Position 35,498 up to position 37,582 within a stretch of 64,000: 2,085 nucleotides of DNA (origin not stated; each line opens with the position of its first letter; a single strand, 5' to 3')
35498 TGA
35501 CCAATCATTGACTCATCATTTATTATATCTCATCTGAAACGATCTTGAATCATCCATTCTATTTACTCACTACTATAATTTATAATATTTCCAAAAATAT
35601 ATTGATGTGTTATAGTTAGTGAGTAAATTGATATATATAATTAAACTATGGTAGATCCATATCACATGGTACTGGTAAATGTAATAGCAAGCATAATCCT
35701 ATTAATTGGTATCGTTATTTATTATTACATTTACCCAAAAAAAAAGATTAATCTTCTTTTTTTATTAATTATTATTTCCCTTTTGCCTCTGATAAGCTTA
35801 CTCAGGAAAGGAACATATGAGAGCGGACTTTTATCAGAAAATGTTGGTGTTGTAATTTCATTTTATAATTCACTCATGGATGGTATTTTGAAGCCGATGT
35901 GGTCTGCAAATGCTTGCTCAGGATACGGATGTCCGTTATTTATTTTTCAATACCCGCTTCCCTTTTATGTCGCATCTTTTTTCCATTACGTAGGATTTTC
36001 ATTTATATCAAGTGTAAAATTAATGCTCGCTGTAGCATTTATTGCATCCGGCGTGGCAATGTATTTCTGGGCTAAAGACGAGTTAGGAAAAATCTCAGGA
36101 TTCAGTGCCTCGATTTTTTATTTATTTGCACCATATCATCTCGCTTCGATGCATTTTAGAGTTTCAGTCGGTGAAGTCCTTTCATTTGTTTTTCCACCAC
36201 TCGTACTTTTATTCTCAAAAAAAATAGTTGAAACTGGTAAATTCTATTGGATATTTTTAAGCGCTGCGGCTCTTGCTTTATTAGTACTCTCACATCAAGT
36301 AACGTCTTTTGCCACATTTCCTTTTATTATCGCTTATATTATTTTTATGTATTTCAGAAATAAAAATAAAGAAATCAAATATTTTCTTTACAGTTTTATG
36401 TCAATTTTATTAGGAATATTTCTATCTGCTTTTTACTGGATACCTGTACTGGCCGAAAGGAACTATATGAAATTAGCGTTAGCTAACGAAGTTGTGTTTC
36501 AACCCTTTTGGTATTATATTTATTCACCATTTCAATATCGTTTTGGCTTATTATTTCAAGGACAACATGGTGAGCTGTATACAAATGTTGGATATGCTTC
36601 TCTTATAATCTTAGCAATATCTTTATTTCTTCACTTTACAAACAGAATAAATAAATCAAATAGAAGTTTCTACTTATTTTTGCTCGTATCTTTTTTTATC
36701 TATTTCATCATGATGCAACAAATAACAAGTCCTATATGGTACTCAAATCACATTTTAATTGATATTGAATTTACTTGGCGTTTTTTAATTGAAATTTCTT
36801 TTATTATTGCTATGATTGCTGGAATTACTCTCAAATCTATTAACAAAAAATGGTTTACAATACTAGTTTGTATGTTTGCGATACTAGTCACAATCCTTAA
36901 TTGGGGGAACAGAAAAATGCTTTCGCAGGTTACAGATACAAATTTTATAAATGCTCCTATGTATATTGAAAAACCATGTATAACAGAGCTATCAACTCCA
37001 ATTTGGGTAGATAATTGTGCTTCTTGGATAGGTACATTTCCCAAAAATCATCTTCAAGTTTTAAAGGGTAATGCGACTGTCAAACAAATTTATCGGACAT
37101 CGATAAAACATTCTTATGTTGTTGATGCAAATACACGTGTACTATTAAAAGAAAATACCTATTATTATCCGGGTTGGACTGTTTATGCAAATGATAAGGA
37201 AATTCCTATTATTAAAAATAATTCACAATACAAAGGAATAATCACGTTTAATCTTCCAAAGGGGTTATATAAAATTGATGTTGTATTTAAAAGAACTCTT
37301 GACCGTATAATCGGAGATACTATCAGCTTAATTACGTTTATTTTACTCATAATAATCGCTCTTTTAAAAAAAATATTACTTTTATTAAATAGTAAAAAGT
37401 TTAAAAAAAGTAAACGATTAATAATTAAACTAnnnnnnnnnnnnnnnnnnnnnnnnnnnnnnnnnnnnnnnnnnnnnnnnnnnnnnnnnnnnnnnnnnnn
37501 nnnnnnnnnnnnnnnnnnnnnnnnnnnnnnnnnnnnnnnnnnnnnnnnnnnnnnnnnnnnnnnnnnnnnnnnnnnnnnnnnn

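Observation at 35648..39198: Tandem, translationally coupled paralogs of a 590-aa YfhO/PTPS-related membrane protein, sharing a YYPGW ectodomain with a third copy at 8599..10524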

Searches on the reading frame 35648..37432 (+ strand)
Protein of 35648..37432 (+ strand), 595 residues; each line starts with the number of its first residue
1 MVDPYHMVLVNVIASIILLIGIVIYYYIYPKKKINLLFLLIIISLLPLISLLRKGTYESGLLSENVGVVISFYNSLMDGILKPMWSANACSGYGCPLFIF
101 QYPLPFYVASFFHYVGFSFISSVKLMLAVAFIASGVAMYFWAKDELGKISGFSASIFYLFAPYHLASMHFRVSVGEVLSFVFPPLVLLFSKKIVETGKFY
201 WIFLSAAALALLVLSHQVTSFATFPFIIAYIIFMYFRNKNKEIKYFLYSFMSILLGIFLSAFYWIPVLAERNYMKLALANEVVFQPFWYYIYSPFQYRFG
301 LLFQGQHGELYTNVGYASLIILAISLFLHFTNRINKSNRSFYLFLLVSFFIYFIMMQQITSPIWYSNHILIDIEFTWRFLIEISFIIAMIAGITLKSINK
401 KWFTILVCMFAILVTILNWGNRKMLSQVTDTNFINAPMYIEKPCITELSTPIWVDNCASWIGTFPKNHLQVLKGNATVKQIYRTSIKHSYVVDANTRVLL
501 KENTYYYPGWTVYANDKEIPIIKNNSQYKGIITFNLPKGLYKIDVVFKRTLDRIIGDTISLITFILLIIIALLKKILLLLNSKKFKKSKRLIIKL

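Call 5: search_protein_families(library=pfam, proteins=[window:35648-37432:+], max_evalue=1)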
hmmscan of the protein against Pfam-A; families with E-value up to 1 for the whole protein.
window:35648-37432:+ (595 aa): 3 families
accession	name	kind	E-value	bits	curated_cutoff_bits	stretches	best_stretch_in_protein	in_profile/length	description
PF10131.15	PTPS_related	-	3.5e-12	46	26.4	1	102-269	4-170/621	6-pyruvoyl-tetrahydropterin synthase related domain; membrane protein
PF09586.16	YfhO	-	2.9e-05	23.1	28.5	2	106-433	70-399/835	Bacterial membrane protein YfhO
PF13231.12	PMT_2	-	0.00032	21.4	26.1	1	103-264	4-160/160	Dolichyl-phosphate-mannose-protein mannosyltransferase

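Call 11: find_homologous_proteins(query=window:35648-37432:+)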
Query window:35648-37432:+ (595 aa): 642 proteins with E <= 0.001 among 8000 candidates; the best 120 are listed.
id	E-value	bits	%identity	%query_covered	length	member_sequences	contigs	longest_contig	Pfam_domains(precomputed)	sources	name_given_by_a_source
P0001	0.0e+0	1303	100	100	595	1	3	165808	PF10131.16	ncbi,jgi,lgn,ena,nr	ncbi:MAG TPA: 6-pyruvoyl-tetrahydropterin synthase-related protein [Candidatus Acidoferrales bacteri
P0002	2.0e-255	868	65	99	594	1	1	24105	PF10131.16,PF13231.13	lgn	-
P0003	2.2e-250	851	63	98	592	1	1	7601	PF10131.16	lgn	-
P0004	4.0e-223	761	56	99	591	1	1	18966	PF10131.16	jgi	-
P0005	1.0e-215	737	53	99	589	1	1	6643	PF10131.16,PF13231.13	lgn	-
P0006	3.4e-183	629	47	99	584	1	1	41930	PF10131.16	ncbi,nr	ncbi:MAG: 6-pyruvoyl-tetrahydropterin synthase-related protein [bacterium]|nr:6-pyruvoyl-tetrahydrop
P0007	2.4e-175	603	48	96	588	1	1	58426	PF10131.16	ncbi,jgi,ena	-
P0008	5.2e-173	596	48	94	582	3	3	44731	PF10131.16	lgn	-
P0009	6.3e-170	585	46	99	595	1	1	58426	PF10131.16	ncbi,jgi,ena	-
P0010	3.0e-166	573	47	98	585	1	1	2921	PF10131.16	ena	-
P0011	8.5e-165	568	46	96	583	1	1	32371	PF10131.16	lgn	-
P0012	1.6e-163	564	46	93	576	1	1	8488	PF10131.16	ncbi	-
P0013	1.1e-161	558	47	96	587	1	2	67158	PF10131.16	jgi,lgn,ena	-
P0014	3.2e-161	557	45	97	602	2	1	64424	PF10131.16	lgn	-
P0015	3.7e-161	556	46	99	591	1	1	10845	PF10131.16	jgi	jgi:uncharacterized membrane protein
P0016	4.5e-161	556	45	96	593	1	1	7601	PF10131.16,PF13231.13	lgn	-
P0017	2.3e-160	554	45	95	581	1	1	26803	PF10131.16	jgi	jgi:hypothetical protein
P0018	3.3e-160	553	45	96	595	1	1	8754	PF10131.16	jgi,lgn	-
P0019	3.9e-160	553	45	95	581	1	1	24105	PF10131.16,PF13231.13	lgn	-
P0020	2.9e-159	550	45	99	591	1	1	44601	PF10131.16,PF13231.13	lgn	-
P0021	3.2e-159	550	44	98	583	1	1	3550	PF10131.16,PF20176.4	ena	-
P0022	3.3e-159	550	45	99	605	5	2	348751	PF10131.16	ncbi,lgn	-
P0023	2.0e-158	547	44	96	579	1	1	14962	PF10131.16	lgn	-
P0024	2.2e-158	547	45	95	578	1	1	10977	PF10131.16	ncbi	-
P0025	1.3e-157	545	44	96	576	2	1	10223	PF10131.16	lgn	-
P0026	4.3e-157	543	45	96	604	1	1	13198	PF10131.16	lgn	-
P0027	2.1e-156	541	46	98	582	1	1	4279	PF10131.16,PF13231.13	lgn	-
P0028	3.4e-156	540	45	94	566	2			PF10131.16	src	-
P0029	1.9e-155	538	46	94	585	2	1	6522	PF10131.16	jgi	-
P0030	2.5e-155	537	45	99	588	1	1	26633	PF10131.16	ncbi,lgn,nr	ncbi:MAG: 6-pyruvoyl-tetrahydropterin synthase-related protein [Candidatus Levybacteria bacterium]|n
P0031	9.1e-155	535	45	97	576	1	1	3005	PF10131.16,PF13231.13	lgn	-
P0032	1.7e-154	534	44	93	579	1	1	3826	PF10131.16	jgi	jgi:hypothetical protein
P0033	2.4e-154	534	46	96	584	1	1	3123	PF10131.16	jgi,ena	-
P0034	1.2e-153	532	47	96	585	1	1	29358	PF10131.16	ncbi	-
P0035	1.5e-153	531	45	96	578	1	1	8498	PF10131.16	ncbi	-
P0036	4.8e-153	530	44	96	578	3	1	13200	PF10131.16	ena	-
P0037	4.0e-152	527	44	99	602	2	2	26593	PF10131.16,PF13231.13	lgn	-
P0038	2.4e-149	517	46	99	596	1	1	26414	PF10131.16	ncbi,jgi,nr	ncbi:hypothetical protein C4577_02585 [Candidatus Parcubacteria bacterium]|nr:MAG: hypothetical prot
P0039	1.4e-148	515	43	96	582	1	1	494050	PF10131.16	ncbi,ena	-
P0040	1.7e-148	515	44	95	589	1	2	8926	PF10131.16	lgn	-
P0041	2.5e-148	514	46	93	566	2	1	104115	PF10131.16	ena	-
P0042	3.7e-148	514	46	98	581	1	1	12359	PF10131.16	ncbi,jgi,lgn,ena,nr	ncbi:MAG: hypothetical protein HW400_654 [Candidatus Levybacteria bacterium]|nr:hypothetical protein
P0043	8.2e-148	512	45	97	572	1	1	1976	PF10131.16,PF13231.13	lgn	-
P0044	2.2e-147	511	45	90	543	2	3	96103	PF10131.16,PF13231.13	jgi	jgi:hypothetical protein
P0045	3.5e-147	510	45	97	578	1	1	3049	PF10131.16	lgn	-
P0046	6.6e-147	509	43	96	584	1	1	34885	PF10131.16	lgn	-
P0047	7.4e-147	509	41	97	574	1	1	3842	PF10131.16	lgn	-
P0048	9.7e-147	509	45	96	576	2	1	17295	PF10131.16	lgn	-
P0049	1.0e-146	509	44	94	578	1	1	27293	PF10131.16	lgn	-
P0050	1.4e-146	508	43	97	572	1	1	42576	PF10131.16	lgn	-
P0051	3.7e-146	507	51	80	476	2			PF10131.16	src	-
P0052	6.4e-146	506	42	95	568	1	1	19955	PF10131.16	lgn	-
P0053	1.8e-145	505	44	95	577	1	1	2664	PF10131.16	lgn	-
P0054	1.9e-145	505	44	97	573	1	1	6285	PF10131.16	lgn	-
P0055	8.6e-145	502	44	99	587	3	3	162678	PF10131.16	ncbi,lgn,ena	ncbi:MAG: 6-pyruvoyl-tetrahydropterin synthase-related protein [Patescibacteria group bacterium]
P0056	1.1e-144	502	44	96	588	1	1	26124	PF10131.16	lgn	-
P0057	1.8e-144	501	48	82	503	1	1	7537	PF10131.16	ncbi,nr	ncbi:MAG TPA: 6-pyruvoyl-tetrahydropterin synthase-related protein, partial [Patescibacteria group b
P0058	2.7e-144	501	45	97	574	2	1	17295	PF10131.16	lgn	-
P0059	4.3e-144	500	45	96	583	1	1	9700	PF10131.16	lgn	-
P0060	4.4e-144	500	43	97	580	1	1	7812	PF10131.16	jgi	jgi:uncharacterized membrane protein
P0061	4.5e-144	500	44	98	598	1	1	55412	PF10131.16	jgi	jgi:hypothetical protein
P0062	5.9e-144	500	43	97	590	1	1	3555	PF10131.16,PF13231.13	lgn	-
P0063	1.5e-143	498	44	96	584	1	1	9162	PF10131.16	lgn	-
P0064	1.6e-143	498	43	98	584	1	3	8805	PF10131.16,PF13231.13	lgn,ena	-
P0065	2.6e-143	498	44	93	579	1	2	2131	PF10131.16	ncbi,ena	-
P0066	4.1e-143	497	43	95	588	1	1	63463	PF10131.16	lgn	-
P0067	4.7e-143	497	43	98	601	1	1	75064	PF10131.16,PF20176.4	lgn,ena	-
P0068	1.8e-142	495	45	92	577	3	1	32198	PF10131.16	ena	-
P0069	2.0e-142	495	45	98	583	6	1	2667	PF10131.16,PF13231.13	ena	-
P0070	2.3e-142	494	43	97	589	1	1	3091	PF10131.16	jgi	jgi:uncharacterized membrane protein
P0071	3.7e-142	494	43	95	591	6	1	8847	PF10131.16,PF09586.17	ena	-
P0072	3.9e-142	494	45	96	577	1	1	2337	PF10131.16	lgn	-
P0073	3.9e-142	494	43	97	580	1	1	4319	PF10131.16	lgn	-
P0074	5.8e-142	493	45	95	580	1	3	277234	PF10131.16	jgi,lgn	-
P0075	6.6e-142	493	45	99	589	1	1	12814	PF10131.16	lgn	-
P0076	8.7e-142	492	44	92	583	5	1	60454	PF10131.16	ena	-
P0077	1.1e-141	492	43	97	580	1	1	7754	PF10131.16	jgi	-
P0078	1.5e-141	492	44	94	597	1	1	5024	PF10131.16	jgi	jgi:hypothetical protein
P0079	1.8e-141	491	43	99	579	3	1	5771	PF10131.16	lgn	-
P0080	2.6e-141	491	44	99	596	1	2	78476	PF10131.16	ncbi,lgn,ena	-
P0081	2.6e-141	491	43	99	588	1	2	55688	PF10131.16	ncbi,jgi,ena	-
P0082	4.2e-141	490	41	98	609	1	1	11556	PF10131.16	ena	-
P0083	5.3e-141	490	42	96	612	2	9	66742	PF10131.16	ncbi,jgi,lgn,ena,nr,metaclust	ncbi:MAG: hypothetical protein A2857_01140 [Candidatus Levybacteria bacterium RIFCSPHIGHO2_01_FULL_3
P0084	1.5e-140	488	44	97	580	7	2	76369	PF10131.16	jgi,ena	-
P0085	1.8e-140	488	44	99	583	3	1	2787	PF10131.16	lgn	-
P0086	2.4e-140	488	43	98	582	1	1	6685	PF10131.16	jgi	jgi:hypothetical protein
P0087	2.6e-140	488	44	92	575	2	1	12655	PF10131.16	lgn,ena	-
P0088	3.0e-140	487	44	96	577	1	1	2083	PF10131.16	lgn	-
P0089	5.7e-140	486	42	93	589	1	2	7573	PF10131.16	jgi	jgi:hypothetical protein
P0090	6.1e-140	486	43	94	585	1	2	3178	PF10131.16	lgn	-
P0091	6.2e-140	486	43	96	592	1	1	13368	PF10131.16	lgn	-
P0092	1.2e-139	485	43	95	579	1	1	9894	PF10131.16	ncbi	-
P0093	1.3e-139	485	44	92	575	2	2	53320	PF10131.16,PF13231.13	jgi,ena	-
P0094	2.0e-139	485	44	96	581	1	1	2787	PF10131.16,PF09586.17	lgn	-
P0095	3.9e-139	484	45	92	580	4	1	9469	PF10131.16,PF13231.13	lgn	-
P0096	5.8e-139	483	43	98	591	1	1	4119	PF10131.16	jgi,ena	-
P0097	1.3e-138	482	41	99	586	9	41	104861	PF10131.16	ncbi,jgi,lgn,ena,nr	ncbi:MAG: hypothetical protein A3C27_03775 [Candidatus Levybacteria bacterium RIFCSPHIGHO2_02_FULL_3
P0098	1.4e-138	482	44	95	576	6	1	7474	PF10131.16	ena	-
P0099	3.7e-138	480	41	97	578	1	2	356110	PF10131.16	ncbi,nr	ncbi:MAG TPA: 6-pyruvoyl-tetrahydropterin synthase-related protein [Candidatus Saccharimonadales bac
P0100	3.7e-138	480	45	95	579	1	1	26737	PF10131.16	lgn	-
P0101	3.8e-138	480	42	99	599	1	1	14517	PF10131.16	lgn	-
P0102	5.3e-138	480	43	92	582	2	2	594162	PF10131.16,PF13231.13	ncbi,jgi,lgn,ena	-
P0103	5.4e-138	480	44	94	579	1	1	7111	PF10131.16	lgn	-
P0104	5.8e-138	480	40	96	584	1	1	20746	PF10131.16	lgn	-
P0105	5.9e-138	480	41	97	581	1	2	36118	PF10131.16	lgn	-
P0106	1.1e-137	479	45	97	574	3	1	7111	PF10131.16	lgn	-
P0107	1.3e-137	479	43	95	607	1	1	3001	PF10131.16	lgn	-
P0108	1.5e-137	478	43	96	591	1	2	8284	PF10131.16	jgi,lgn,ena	-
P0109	1.8e-137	478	43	98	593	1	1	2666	PF10131.16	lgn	-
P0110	2.2e-137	478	41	99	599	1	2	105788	PF10131.16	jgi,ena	-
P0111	2.7e-137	478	45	97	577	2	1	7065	PF10131.16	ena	-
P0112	3.0e-137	478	44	92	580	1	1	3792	PF10131.16,PF13231.13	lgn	-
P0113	4.8e-137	477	43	97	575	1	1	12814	PF10131.16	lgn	-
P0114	9.3e-137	476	43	93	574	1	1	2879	PF10131.16,PF13231.13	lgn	-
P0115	1.2e-136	476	44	94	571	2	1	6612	PF10131.16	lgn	-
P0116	1.7e-136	475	43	93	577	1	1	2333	PF10131.16,PF09586.17,PF13231.13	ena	-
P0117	1.8e-136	475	43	96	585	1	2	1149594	PF10131.16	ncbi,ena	-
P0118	2.6e-136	474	43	98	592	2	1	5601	PF10131.16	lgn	-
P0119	4.6e-136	474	42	96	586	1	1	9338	PF10131.16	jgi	jgi:hypothetical protein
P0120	4.6e-136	474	42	98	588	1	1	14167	PF10131.16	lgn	-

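Call 20: find_encoding_contigs(protein=P0002, flank=6000, max_places=3)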
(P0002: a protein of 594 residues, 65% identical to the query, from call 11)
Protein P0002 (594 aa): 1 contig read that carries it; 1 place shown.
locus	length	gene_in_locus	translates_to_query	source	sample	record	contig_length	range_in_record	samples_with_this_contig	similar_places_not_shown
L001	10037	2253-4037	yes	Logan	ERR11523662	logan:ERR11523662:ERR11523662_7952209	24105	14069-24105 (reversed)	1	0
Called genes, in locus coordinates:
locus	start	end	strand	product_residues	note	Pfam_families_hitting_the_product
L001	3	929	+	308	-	?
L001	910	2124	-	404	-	PF00155:Aminotran_1_2, PF01041:DegT_DnrJ_EryC1, PF01053:Cys_Met_Meta_PP, PF01212:Beta_elim_lyase (weak)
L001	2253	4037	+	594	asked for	PF10131:PTPS_related, PF13231:PMT_2 (weak)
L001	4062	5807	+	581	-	PF10131:PTPS_related, PF13231:PMT_2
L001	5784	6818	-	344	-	PF13439:Glyco_transf_4, PF13579:Glyco_trans_4_4, PF00534:Glycos_transf_1, PF13692:Glyco_trans_1_4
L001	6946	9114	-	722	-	PF00801:PKD, PF18911:PKD_4 (weak)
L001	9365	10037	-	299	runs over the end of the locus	PF01135:PCMT (weak), PF02475:TRM5-TYW2_MTfase, PF05050:Methyltransf_21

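Call 21: find_encoding_contigs(protein=P0004, flank=6000, max_places=3)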
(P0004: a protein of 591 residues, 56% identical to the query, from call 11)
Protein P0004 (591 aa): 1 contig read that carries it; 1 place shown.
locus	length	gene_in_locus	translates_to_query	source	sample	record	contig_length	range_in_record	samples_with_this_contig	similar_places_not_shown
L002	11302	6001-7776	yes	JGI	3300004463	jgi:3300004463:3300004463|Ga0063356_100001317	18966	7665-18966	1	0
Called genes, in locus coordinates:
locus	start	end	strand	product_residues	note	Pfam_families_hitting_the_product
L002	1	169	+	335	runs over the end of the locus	PF01073:3Beta_HSD, PF01370:Epimerase, PF02719:Polysacc_synt_2, PF04321:RmlD_sub_bind, PF16363:GDP_Man_Dehyd, PF07993:NAD_binding_4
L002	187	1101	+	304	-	PF00535:Glycos_transf_2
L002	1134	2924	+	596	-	PF02776:TPP_enzyme_N, PF00205:TPP_enzyme_M, PF02775:TPP_enzyme_C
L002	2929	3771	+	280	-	PF02548:Pantoate_transf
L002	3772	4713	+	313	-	PF00106:adh_short (weak), PF01073:3Beta_HSD, PF01370:Epimerase, PF02719:Polysacc_synt_2, PF04321:RmlD_sub_bind, PF07993:NAD_binding_4, PF16363:GDP_Man_Dehyd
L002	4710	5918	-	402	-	PF00155:Aminotran_1_2, PF01041:DegT_DnrJ_EryC1, PF01053:Cys_Met_Meta_PP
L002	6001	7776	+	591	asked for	PF10131:PTPS_related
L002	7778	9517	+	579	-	PF10131:PTPS_related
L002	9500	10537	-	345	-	PF08323:Glyco_transf_5 (faint), PF13439:Glyco_transf_4, PF00534:Glycos_transf_1 (faint), PF13692:Glyco_trans_1_4 (weak)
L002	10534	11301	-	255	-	?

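Call 31: find_encoding_contigs(protein=P0081, flank=6000, max_places=2)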
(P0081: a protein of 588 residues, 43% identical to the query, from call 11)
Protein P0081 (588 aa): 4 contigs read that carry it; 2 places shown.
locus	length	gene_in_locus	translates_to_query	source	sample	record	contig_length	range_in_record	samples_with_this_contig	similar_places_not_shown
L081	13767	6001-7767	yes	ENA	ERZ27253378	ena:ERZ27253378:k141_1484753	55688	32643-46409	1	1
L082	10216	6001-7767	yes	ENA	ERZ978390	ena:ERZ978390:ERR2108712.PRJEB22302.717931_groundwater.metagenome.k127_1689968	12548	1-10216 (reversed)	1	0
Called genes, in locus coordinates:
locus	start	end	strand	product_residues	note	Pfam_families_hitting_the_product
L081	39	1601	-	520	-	PF02366:PMT, PF13231:PMT_2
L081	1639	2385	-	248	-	PF01209:Ubie_methyltran, PF08003:Methyltransf_9 (weak), PF05175:MTS, PF13489:Methyltransf_23, PF13847:Methyltransf_31, PF08241:Methyltransf_11, PF08242:Methyltransf_12, PF13649:Methyltransf_25, +2 more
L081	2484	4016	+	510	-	PF13231:PMT_2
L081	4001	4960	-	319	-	PF00535:Glycos_transf_2, PF10111:Glyco_tranf_2_2 (faint), PF13641:Glyco_tranf_2_3, PF13506:Glyco_transf_21 (weak), PF13632:Glyco_trans_2_3 (weak)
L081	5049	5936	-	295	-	PF13489:Methyltransf_23, PF02353:CMAS (weak), PF08241:Methyltransf_11, PF08242:Methyltransf_12, PF13649:Methyltransf_25 (weak), PF13847:Methyltransf_31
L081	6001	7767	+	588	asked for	PF10131:PTPS_related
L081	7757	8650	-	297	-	PF13489:Methyltransf_23, PF13847:Methyltransf_31, PF08241:Methyltransf_11, PF08242:Methyltransf_12, PF13649:Methyltransf_25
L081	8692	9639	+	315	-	PF00106:adh_short (faint), PF01073:3Beta_HSD, PF01370:Epimerase, PF02719:Polysacc_synt_2, PF04321:RmlD_sub_bind, PF05368:NmrA (faint), PF07993:NAD_binding_4 (faint), PF16363:GDP_Man_Dehyd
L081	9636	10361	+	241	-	PF13292:DXP_synthase_N (weak), PF00456:Transketolase_N, PF02775:TPP_enzyme_C (faint)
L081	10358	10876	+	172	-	PF02779:Transket_pyr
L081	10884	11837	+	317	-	PF00535:Glycos_transf_2, PF10111:Glyco_tranf_2_2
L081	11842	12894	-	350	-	PF13439:Glyco_transf_4, PF00534:Glycos_transf_1, PF13692:Glyco_trans_1_4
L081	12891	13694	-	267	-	PF13489:Methyltransf_23, PF13847:Methyltransf_31, PF08241:Methyltransf_11, PF08242:Methyltransf_12, PF13649:Methyltransf_25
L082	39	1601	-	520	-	PF02366:PMT, PF13231:PMT_2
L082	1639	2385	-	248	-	PF01209:Ubie_methyltran, PF08003:Methyltransf_9 (weak), PF05175:MTS, PF13489:Methyltransf_23, PF13847:Methyltransf_31, PF08241:Methyltransf_11, PF08242:Methyltransf_12, PF13649:Methyltransf_25, +2 more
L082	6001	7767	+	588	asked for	PF10131:PTPS_related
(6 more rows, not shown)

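Call 32: find_encoding_contigs(protein=P0091, flank=6000, max_places=2)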
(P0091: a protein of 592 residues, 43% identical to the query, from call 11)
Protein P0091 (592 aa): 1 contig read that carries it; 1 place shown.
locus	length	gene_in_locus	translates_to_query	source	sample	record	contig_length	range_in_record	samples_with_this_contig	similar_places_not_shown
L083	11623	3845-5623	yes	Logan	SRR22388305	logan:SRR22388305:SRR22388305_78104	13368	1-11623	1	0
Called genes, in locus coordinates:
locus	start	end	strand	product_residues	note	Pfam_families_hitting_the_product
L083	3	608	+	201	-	?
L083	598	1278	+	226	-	PF00583:Acetyltransf_1, PF13673:Acetyltransf_10, PF13508:Acetyltransf_7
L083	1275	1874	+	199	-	PF00551:Formyl_trans_N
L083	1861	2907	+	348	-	PF03102:NeuB, PF08666:SAF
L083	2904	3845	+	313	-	PF00535:Glycos_transf_2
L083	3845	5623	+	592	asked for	PF10131:PTPS_related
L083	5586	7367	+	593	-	PF10131:PTPS_related, PF13231:PMT_2 (weak)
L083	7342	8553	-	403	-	PF01041:DegT_DnrJ_EryC1, PF01212:Beta_elim_lyase (weak)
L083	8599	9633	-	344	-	PF13439:Glyco_transf_4, PF00534:Glycos_transf_1 (faint)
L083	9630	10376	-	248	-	PF01209:Ubie_methyltran, PF03848:TehB, PF05175:MTS, PF06325:PrmA, PF13489:Methyltransf_23, PF02353:CMAS, PF07021:MetW, PF13847:Methyltransf_31, +7 more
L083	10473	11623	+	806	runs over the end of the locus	PF17164:DUF5122, PF13529:Peptidase_C39_2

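Call 50: search_protein_families(library=ncbifam, proteins=[window:35648-37432:+], max_evalue=0.001)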
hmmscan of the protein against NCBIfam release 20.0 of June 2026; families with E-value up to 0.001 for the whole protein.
window:35648-37432:+ (595 aa): 0 families
